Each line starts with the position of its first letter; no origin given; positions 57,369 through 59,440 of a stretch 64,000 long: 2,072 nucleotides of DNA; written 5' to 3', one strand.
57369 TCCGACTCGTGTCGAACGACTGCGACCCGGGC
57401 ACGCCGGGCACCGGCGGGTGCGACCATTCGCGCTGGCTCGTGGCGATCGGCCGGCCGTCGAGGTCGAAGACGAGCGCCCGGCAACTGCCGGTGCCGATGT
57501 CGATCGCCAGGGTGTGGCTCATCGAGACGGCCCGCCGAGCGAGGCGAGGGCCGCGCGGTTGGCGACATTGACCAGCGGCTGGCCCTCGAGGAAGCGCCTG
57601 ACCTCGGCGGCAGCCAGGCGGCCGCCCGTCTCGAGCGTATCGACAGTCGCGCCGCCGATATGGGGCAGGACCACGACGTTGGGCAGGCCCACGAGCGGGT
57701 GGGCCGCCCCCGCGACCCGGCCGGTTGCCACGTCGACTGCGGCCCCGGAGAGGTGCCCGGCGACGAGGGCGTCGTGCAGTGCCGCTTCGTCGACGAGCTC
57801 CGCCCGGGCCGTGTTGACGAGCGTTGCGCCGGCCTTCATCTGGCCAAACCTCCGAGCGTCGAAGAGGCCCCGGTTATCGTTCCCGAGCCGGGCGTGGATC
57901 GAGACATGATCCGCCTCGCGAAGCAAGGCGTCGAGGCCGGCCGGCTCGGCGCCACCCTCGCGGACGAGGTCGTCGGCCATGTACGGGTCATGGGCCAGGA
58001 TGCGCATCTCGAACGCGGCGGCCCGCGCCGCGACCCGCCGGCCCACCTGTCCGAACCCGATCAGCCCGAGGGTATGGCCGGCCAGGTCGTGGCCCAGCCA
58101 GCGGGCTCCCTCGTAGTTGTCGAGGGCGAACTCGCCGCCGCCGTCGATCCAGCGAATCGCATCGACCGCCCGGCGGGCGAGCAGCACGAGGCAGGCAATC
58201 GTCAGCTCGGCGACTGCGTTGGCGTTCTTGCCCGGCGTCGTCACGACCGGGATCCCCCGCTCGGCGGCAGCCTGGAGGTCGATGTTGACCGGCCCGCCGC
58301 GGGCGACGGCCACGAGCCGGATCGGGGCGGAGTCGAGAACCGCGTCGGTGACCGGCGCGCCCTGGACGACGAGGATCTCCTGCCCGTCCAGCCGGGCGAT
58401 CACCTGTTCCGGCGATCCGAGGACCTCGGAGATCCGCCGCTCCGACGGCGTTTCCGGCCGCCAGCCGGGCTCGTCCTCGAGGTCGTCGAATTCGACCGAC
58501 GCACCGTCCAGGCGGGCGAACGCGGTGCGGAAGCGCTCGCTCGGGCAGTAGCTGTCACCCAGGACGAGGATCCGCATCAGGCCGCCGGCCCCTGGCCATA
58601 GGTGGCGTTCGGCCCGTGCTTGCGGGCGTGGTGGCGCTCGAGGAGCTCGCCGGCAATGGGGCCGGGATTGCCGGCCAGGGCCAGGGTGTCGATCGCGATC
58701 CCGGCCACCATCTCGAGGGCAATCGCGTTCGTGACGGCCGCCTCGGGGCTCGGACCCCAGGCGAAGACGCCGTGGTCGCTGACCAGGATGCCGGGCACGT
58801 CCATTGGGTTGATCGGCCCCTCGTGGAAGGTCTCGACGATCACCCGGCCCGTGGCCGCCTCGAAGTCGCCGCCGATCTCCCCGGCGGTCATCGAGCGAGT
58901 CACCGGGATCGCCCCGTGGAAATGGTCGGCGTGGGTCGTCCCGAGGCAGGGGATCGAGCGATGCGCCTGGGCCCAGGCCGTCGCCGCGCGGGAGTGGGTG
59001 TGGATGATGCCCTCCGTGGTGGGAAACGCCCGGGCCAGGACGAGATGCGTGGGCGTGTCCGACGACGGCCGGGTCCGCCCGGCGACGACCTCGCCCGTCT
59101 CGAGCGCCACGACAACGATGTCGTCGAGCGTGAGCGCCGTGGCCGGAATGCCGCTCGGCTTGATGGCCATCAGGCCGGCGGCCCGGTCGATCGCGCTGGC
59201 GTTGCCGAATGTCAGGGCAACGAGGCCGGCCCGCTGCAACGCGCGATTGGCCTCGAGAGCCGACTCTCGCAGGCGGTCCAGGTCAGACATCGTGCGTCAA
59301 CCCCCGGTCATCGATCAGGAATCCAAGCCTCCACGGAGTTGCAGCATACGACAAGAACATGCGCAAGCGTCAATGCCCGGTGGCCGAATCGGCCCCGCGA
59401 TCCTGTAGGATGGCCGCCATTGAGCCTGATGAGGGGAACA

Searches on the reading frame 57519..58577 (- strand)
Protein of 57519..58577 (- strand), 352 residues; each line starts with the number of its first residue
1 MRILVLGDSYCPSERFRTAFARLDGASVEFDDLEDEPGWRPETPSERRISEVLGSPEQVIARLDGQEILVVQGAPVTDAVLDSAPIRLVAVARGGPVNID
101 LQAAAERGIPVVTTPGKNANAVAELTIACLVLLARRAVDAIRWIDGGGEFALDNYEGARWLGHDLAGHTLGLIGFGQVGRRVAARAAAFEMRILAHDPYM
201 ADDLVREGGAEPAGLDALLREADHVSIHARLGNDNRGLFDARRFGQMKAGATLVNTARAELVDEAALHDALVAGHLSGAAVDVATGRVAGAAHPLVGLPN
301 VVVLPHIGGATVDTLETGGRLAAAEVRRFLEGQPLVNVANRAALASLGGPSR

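Call 58: search_protein_families(library=pfam, proteins=[window:57519-58577:-], max_evalue=0.00001)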
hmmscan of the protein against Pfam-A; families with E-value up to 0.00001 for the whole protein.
window:57519-58577:- (352 aa): 2 families
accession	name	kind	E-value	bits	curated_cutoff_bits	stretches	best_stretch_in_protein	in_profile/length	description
PF02826.25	2-Hacid_dh_C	-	1.3e-47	161.9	25.1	1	129-308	3-178/178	D-isomer specific 2-hydroxyacid dehydrogenase, NAD binding domain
PF00389.36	2-Hacid_dh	-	2e-17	63.5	24.6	1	56-340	30-134/134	D-isomer specific 2-hydroxyacid dehydrogenase, catalytic domain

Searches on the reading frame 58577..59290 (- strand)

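Call 58: search_protein_families(library=pfam, proteins=[window:58577-59290:-], max_evalue=0.00001)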
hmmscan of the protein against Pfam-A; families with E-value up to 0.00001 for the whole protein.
window:58577-59290:- (237 aa): 1 family
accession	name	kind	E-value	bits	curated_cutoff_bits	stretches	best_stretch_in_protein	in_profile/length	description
PF00596.27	Aldolase_II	-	3.9e-42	144.6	22.2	1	12-199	4-182/183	Class II Aldolase and Adducin N-terminal domain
